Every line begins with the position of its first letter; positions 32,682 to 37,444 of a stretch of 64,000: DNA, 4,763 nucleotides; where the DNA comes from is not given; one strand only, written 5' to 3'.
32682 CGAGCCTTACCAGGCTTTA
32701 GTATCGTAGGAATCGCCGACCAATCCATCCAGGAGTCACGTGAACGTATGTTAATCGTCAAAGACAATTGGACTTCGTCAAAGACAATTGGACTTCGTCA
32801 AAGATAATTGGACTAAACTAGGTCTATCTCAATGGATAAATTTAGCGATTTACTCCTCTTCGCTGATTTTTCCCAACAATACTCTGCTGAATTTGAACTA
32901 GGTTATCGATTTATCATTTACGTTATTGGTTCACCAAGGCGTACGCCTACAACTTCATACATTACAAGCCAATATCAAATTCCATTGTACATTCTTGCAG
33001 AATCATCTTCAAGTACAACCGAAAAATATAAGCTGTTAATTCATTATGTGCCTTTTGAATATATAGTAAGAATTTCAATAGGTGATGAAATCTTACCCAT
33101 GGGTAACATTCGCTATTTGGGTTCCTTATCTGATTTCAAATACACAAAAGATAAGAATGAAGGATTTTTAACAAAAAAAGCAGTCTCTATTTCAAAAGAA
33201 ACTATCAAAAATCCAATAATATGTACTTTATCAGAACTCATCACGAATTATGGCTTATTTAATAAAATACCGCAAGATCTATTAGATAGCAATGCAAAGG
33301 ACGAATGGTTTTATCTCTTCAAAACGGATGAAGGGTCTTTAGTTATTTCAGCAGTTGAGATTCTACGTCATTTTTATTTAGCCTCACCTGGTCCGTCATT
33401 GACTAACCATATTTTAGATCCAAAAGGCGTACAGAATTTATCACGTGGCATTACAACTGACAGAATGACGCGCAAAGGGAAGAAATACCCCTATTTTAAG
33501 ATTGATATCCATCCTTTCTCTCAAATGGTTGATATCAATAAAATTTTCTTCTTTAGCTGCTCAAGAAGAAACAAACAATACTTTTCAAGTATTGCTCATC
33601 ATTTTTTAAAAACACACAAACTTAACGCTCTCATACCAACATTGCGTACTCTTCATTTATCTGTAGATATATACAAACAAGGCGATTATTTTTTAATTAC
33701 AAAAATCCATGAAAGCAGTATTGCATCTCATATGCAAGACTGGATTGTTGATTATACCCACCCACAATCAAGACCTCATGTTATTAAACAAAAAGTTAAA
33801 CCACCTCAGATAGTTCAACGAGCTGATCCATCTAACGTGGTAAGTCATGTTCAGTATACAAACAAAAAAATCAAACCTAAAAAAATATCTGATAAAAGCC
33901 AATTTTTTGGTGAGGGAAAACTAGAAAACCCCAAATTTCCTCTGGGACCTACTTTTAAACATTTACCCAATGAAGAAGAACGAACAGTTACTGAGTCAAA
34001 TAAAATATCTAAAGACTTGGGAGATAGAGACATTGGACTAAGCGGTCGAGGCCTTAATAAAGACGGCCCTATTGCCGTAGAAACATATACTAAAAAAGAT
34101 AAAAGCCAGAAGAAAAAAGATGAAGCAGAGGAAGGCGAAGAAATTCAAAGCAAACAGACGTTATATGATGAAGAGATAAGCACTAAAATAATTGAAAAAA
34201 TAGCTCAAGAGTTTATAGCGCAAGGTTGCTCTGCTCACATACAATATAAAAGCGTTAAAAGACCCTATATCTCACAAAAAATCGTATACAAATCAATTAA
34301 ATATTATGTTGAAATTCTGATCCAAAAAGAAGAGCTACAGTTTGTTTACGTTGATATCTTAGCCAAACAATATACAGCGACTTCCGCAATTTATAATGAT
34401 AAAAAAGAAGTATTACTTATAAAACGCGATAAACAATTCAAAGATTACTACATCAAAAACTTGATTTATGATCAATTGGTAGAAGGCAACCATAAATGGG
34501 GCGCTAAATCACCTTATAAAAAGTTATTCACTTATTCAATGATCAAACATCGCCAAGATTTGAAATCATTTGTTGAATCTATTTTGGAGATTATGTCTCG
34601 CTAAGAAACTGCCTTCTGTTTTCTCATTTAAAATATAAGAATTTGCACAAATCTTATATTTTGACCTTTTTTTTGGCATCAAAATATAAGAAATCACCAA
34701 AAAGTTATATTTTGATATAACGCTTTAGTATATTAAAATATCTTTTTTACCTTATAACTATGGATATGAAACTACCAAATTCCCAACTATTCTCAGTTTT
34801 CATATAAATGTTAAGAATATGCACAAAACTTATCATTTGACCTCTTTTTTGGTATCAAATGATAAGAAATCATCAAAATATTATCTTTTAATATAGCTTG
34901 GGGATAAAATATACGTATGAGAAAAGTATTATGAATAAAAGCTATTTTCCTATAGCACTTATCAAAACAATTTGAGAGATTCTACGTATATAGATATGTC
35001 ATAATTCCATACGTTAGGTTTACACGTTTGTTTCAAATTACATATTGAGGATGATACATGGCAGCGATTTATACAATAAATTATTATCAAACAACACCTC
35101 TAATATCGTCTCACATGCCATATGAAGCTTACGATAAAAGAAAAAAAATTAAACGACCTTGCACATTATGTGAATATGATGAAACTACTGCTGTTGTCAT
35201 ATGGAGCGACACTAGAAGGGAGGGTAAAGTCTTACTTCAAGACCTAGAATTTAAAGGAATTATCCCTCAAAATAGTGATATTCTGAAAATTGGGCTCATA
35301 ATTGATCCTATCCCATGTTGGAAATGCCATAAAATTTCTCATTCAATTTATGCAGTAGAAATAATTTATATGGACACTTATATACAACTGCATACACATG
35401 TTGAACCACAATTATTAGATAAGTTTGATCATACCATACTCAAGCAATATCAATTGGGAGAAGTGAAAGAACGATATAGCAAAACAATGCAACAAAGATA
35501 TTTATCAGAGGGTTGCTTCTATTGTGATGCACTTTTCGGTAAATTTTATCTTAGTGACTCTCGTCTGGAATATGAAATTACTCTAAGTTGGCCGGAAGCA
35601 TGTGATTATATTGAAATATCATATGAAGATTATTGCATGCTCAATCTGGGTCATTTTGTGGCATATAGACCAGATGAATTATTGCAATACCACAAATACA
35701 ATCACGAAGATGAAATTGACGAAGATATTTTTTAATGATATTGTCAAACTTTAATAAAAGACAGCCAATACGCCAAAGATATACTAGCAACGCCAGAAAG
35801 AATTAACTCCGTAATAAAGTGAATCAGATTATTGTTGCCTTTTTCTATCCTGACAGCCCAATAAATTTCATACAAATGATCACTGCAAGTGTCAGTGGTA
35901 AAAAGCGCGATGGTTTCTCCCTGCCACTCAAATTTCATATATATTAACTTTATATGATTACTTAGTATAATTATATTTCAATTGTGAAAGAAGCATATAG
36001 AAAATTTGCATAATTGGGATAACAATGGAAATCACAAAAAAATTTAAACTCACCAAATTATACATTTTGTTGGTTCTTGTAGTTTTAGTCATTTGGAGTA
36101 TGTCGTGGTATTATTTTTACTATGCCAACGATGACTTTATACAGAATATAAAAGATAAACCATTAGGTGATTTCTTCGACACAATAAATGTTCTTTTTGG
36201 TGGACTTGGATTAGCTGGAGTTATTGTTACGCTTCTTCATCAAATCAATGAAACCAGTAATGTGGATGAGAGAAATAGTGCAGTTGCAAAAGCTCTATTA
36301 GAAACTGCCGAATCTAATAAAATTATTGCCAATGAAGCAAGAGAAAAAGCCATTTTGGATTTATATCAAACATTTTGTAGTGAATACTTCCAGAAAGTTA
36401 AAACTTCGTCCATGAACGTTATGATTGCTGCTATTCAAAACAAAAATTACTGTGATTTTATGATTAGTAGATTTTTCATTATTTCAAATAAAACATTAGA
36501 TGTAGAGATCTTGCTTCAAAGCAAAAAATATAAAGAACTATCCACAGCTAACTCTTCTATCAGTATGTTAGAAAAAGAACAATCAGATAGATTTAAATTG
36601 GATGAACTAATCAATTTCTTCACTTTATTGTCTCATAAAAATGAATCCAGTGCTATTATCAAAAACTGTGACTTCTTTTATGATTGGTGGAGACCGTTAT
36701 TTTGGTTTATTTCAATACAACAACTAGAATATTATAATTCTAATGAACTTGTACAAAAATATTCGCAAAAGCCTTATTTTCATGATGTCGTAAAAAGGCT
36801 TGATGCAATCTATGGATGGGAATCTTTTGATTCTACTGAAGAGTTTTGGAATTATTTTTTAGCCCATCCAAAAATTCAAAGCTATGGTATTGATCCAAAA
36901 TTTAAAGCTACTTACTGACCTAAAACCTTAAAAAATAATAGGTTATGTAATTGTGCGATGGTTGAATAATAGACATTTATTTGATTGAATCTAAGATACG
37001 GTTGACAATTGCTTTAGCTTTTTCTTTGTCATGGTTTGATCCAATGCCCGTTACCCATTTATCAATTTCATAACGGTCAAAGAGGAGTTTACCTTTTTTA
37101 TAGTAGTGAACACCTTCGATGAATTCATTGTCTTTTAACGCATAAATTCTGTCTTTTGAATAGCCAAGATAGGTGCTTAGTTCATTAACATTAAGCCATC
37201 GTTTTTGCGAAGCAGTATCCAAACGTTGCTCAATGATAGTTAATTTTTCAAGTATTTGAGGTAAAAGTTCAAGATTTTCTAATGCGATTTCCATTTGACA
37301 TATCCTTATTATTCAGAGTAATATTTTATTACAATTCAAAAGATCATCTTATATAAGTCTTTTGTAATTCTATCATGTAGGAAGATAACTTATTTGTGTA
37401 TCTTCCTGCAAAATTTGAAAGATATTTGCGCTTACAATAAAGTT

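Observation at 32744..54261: Intact Tn7-like transposon in comM with neither TnsF nor CRISPR: candidate new comM-targeting pathway in Campylobacterota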

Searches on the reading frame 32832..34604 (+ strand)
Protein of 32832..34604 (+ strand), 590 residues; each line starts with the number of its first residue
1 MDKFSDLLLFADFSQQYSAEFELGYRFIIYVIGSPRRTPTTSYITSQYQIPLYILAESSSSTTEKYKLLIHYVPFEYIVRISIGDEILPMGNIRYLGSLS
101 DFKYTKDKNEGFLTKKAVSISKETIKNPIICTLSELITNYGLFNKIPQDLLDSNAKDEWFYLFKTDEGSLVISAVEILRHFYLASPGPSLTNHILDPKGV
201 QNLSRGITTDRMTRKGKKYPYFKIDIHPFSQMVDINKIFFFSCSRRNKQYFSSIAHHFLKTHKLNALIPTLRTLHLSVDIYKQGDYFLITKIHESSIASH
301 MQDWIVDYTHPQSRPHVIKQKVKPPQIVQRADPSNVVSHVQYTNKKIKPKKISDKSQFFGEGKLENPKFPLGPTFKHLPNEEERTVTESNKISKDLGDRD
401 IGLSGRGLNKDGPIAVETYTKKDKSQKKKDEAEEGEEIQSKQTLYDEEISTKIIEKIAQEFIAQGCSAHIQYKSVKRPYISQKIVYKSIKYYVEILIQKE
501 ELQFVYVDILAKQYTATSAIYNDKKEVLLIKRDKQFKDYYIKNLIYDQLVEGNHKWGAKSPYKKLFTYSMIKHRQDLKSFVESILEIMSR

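Call 5: search_protein_families(library=pfam, proteins=[window:32832-34604:+], max_evalue=0.01)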
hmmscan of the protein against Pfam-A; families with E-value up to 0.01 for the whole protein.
window:32832-34604:+ (590 aa): 0 families

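Call 8: search_protein_families(library=ncbifam, proteins=[window:32832-34604:+], max_evalue=0.01)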
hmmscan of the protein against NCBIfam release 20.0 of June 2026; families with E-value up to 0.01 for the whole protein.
window:32832-34604:+ (590 aa): 0 families

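Call 9: find_homologous_proteins(query=window:32832-34604:+)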
Query window:32832-34604:+ (590 aa): 6 proteins with E <= 0.001 among 6101 candidates.
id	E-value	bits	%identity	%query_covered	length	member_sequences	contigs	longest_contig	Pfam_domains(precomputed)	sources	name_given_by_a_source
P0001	0.0e+0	1320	100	100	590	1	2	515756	-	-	-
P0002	0.0e+0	1146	85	99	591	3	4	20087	-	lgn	-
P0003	0.0e+0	1085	81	100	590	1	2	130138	-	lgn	-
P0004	0.0e+0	1041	78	99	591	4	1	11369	-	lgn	-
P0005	0.0e+0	1027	77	100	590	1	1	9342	-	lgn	-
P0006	1.1e-296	1003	76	100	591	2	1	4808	-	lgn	-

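Call 11: find_encoding_contigs(protein=P0003, flank=10000, max_places=4)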
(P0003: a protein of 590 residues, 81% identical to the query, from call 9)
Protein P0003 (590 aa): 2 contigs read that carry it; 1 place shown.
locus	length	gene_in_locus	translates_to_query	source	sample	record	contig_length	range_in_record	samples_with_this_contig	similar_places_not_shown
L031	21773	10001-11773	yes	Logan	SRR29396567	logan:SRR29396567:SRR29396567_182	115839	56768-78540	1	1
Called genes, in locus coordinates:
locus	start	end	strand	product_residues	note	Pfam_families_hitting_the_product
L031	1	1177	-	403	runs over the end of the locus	PF03453:MoeA_N, PF03454:MoeA_C (faint), PF00994:MoCF_biosynth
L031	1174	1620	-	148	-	PF02391:MoaE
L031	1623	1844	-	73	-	PF02597:ThiS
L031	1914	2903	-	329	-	PF01592:NifU_N, PF04324:Fer2_BFD, PF01106:NifU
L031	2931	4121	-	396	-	PF00266:Aminotran_5, PF01212:Beta_elim_lyase (weak), PF01041:DegT_DnrJ_EryC1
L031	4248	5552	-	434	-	PF00006:ATP-synt_ab, PF18269:T3SS_ATPase_C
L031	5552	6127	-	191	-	PF01227:GTP_cyclohydroI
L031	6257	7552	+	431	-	PF05697:Trigger_N, PF00254:FKBP_C, PF05698:Trigger_C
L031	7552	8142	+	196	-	PF00574:CLP_protease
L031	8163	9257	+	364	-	PF00990:GGDEF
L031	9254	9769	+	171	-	PF01327:Pep_deformylase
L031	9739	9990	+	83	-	-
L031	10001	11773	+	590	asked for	-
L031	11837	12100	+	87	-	-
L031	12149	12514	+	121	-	-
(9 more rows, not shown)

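Call 12: find_encoding_contigs(protein=P0002, flank=10000, max_places=4)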
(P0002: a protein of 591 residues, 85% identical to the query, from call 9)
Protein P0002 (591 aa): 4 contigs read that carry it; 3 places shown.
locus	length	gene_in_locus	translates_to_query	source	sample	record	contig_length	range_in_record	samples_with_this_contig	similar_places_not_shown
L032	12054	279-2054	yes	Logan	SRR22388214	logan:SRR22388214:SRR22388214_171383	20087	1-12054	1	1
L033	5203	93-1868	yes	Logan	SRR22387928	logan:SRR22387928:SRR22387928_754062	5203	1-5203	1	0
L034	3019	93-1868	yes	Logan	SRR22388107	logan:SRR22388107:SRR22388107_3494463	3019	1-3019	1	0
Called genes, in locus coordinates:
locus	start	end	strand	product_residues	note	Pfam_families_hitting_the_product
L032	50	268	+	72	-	-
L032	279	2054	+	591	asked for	-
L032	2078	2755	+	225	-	PF18753:Nmad2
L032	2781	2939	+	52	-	-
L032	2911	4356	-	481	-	-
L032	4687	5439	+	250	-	PF01223:Endonuclease_NS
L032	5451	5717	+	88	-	-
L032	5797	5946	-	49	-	-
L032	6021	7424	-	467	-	PF10117:McrBC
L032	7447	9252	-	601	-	PF07728:AAA_5 (weak), PF13401:AAA_22 (weak)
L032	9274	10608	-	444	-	PF00145:DNA_methylase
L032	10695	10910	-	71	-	PF20075:DUF6471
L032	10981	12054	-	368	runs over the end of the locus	PF06527:TniQ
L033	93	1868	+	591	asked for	-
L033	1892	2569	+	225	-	PF18753:Nmad2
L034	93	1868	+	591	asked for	-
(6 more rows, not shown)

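Call 14: find_encoding_contigs(protein=P0004, flank=10000, max_places=3)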
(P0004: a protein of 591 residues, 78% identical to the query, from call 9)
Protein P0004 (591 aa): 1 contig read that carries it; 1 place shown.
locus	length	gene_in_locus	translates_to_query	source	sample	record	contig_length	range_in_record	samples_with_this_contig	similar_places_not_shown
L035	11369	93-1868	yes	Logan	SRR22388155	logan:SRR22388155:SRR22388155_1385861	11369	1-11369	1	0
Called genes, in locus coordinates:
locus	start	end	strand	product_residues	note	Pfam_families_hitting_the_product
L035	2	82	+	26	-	?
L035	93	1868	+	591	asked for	-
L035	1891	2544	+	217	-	PF18753:Nmad2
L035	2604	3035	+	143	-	-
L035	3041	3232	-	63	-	-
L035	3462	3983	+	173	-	PF00565:SNase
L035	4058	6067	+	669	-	PF02463:SMC_N (faint), PF13175:AAA_15, PF13304:AAA_21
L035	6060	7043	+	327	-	-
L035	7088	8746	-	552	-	PF04055:Radical_SAM (faint)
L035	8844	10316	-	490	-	PF14072:DndB (weak)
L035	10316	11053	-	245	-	-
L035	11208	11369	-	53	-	?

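Call 15: find_encoding_contigs(protein=P0005, flank=10000, max_places=3)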
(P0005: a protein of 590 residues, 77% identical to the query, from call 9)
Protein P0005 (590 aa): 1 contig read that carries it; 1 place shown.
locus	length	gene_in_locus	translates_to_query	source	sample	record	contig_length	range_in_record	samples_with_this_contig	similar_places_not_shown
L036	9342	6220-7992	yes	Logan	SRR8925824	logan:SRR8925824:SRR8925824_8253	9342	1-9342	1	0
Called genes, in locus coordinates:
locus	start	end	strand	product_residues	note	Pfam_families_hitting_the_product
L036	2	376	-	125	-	?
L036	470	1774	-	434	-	PF00006:ATP-synt_ab, PF18269:T3SS_ATPase_C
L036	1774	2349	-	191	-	PF01227:GTP_cyclohydroI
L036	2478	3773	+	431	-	PF05697:Trigger_N, PF00254:FKBP_C, PF05698:Trigger_C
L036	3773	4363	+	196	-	PF00574:CLP_protease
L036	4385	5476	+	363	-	PF00990:GGDEF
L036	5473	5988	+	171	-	PF01327:Pep_deformylase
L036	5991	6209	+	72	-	-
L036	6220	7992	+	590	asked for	-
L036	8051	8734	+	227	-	-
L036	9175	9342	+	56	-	?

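Call 23: search_protein_representatives(protein=window:32832-34604:+)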
Query: 590 residues. Proteins with E-value up to 0.001 (for the whole library): 16; up to 1e-10: 6; up to 1e-30: 3. The best 16 are listed.
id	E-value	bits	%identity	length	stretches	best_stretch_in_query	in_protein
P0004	0.0e+00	1041.2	78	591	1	1-587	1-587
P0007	1.3e-95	337.6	60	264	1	329-590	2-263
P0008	2.5e-77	277.2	35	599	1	1-575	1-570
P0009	4.1e-13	65.2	42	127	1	4-93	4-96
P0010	1.2e-12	63.7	29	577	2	3-314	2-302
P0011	5.9e-11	58.1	27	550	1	29-305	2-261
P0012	5.1e-10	55.0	23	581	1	9-574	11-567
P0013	7.8e-10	54.4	26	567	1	9-326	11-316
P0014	4.5e-09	51.9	28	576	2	25-313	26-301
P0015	5.7e-09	51.5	28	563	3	113-314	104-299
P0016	2.8e-08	49.2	28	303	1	156-315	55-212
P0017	3.5e-08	48.9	27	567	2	28-319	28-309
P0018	3.2e-07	45.8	24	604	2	120-520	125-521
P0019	8.2e-07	44.4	23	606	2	3-316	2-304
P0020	2.2e-04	36.4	25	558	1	6-563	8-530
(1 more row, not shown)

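Call 26: search_solved_structures(query=A2, max_evalue=10, show_alignments=2)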
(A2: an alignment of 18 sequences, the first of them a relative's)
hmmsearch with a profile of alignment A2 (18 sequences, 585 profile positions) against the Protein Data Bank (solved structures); distinct sequences matched with E-value up to 10: 1.
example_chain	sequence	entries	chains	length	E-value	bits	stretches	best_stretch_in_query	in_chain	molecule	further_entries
8d4y_A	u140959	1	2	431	0.83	11.6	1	286-408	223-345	Chromodomain-helicase-DNA-binding protein 4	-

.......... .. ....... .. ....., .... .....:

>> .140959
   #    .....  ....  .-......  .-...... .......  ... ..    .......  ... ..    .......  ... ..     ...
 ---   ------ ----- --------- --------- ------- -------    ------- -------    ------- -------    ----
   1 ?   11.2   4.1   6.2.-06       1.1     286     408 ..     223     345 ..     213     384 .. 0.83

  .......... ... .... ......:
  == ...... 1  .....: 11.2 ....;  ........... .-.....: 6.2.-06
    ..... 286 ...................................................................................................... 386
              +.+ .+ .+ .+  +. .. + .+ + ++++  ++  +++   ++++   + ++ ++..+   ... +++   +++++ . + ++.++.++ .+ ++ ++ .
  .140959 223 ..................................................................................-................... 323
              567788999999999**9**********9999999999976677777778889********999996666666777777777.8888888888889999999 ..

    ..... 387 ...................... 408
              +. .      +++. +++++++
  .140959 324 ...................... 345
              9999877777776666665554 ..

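Call 27: search_protein_families(library=pfam, alignment_id=A2, max_evalue=1)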
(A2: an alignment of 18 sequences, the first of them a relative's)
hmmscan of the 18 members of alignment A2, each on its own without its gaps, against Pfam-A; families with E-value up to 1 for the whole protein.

A. member 1, P0001 (590 aa): 1 family
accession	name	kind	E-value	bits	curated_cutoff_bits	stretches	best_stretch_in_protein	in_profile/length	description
PF13834.11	DUF4193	-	0.17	12.8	25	1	420-466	28-75/98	Domain of unknown function (DUF4193)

B. families by the number of members that match (of 18 scanned): 13 families
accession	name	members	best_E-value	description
PF04755.18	PAP_fibrillin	1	0.00032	PAP_fibrillin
PF18623.6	TnsE_C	1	0.0022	TnsE C-terminal domain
PF14581.11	SseB_C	1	0.0052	SseB protein C-terminal domain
PF16887.10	DUF5081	1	0.013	Domain of unknown function (DUF5081)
PF25281.1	MBL_MAP1B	1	0.025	MAP1B MBL-like domain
PF11995.13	DUF3490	1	0.038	Domain of unknown function (DUF3490)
PF14544.11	DUF4443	1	0.056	Domain of unknown function (DUF4443)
PF20773.4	InhA-like_MAM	1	0.058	Immune inhibitor A-like, MAM domain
PF18195.6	GatD_N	1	0.14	GatD N-terminal domain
PF24027.1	DUF7338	1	0.16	Family of unknown function (DUF7338)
PF13834.11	DUF4193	1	0.17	Domain of unknown function (DUF4193)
PF18769.7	APOBEC1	1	0.25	APOBEC1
PF11673.13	DUF3269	1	0.36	Protein of unknown function (DUF3269)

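Call 43: predict_structure(alignment_id=A2)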
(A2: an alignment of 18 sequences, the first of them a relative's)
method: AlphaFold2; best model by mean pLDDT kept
length: 590 residues; sequences in the alignment: 18
mean_pLDDT: 72.1   pTM: 0.59
mean pLDDT of the five models: 72.1, 71.3, 70.9, 70.2, 68.2
residues with pLDDT >= 90: 164; 70-90: 229; 50-70: 50; < 50: 147
segments of 3 or more residues with pLDDT < 50: 314-365, 382-449, 477-489, 512-523
pLDDT, mean of each block of 10 residues (from residue 1): 65 90 93 90 79 90 78 90 93 89 87 90 90 94 89 94 91 96 85 88 86 80 83 86 92 93 92 92 94 88 84 50 33 29 30 36 51 73 39 33 29 26 35 34 36 81 89 57 38 84 84 36 66 75 71 66 76 78 86
secondary structure, 60 per line:
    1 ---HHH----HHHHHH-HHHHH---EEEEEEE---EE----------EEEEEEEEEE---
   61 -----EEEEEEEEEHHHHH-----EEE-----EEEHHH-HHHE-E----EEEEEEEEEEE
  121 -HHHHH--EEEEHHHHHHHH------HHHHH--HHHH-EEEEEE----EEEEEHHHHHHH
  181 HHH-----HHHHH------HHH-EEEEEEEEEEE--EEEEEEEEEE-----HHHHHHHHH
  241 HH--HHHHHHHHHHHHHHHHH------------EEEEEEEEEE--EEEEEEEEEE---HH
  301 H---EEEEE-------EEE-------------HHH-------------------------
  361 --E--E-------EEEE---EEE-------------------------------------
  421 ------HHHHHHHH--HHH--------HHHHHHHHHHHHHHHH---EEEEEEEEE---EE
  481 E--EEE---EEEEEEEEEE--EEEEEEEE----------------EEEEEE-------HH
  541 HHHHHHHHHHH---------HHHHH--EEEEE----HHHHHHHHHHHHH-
elements in order: H11-16 H18-22 E26-32 E48-57 E66-74 H75-79 E85-87 E93-95 E110-120 H122-126 E129-132 H133-140 H147-151 H154-157 E159-164 E169-173 H174-183 H189-193 E204-214 E217-226 H232-242 H245-261 E274-283 E286-295 E305-309 E317-319 E374-377 E381-383 H427-434 H448-463 E467-475 E479-481 E484-486 E490-499 E502-509 E526-531 H539-551 H561-565 E568-572 H577-589

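Call 46: fold_search(model_id=the predicted structure, library=pdb)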
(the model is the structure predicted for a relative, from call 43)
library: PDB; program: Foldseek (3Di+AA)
matches with E <= 10: 301; with E <= 0.001: 0
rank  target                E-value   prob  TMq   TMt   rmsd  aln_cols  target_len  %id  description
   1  5d17_A                3.8e-03  1.00  0.17  0.51   5.7       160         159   11  Structure of the C-terminal domain of TnsE at 2.85 resolution (released 2015-09-30)
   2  5d17_D                4.6e-03  1.00  0.17  0.52   5.8       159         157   12  Structure of the C-terminal domain of TnsE at 2.85 resolution (released 2015-09-30)
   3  5d17_H                5.1e-03  1.00  0.16  0.51   5.8       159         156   11  Structure of the C-terminal domain of TnsE at 2.85 resolution (released 2015-09-30)
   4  5d17_B                8.5e-03  1.00  0.17  0.51   5.7       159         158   11  Structure of the C-terminal domain of TnsE at 2.85 resolution (released 2015-09-30)
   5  9d5l_A                1.3e-02  1.00  0.19  0.65   5.0       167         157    8  The C-terminal domain of Thiopseudomonas alkaliphila Tn7 TnsE bound to DNA (released 2025-09-03)
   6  5d16_B                2.5e-02  0.99  0.16  0.50   5.9       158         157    9  Structure of the C-terminal domain of TnsE double mutant - A453V/D523N (released 2015-09-30)
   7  5d16_A                1.9e-01  0.95  0.18  0.54   4.9       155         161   11  Structure of the C-terminal domain of TnsE double mutant - A453V/D523N (released 2015-09-30)
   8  7uy5_I                5.0e-01  0.02  0.09  0.09  28.2       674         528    8  Tetrahymena telomerase with CST (released 2022-07-13)
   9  7thq_B                7.0e-01  0.04  0.04  0.05  19.6       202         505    6  Crystal structure of PltF trapped with PigG using a proline adenosine vinylsulfonamide inhibitor (released 2022-11-30)
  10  2y4o_A                9.9e-01  0.06  0.05  0.06  16.2       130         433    8  Crystal Structure of PaaK2 in complex with phenylacetyl adenylate (released 2011-03-09)
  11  6qek_B                1.0e+00  0.23  0.05  0.28   4.1        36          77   22  Putative membrane tansporter, magnetosome protein MamM CTD [Desulfamplus magnetovallimortis BW-1] (released 2019-01-23)
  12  6h84                  1.0e+00  0.14  0.06  0.32  12.5        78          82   12  MamM CTD D249H - Cadmium form (released 2019-08-14)
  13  6zfb_X                1.0e+00  0.02  0.07  0.04  24.0       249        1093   12  Structure of the B. subtilis RNA POLYMERASE in complex with HelD (dimer) (released 2020-10-14)
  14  7thn_B                1.1e+00  0.03  0.06  0.07  18.9       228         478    8  Crystal structure of PigI trapped with PigG using a proline adenosine vinylsulfonamide inhibitor (released 2022-11-30)
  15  6o6e_B                1.2e+00  0.04  0.06  0.06  18.9       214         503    7  Crystal structure of PltF trapped with PltL using a proline adenosine vinylsulfonamide inhibitor (released 2020-04-08)
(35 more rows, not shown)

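Call 86: search_protein_families(library=padloc, proteins=[window:32832-34604:+], max_evalue=0.001)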
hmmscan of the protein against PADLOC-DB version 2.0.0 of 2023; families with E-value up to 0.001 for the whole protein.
window:32832-34604:+ (590 aa): 0 families

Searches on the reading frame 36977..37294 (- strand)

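Call 5: search_protein_families(library=pfam, proteins=[window:36977-37294:-], max_evalue=0.01)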
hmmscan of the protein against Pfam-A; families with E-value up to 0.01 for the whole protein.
window:36977-37294:- (105 aa): 2 families
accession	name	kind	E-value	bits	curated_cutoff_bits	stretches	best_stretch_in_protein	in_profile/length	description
PF12728.13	HTH_17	-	2e-05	25.2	27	1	33-82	1-48/51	Helix-turn-helix domain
PF06806.18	DUF1233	-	0.00037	20.5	22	1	28-82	4-67/70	Putative excisionase (DUF1233)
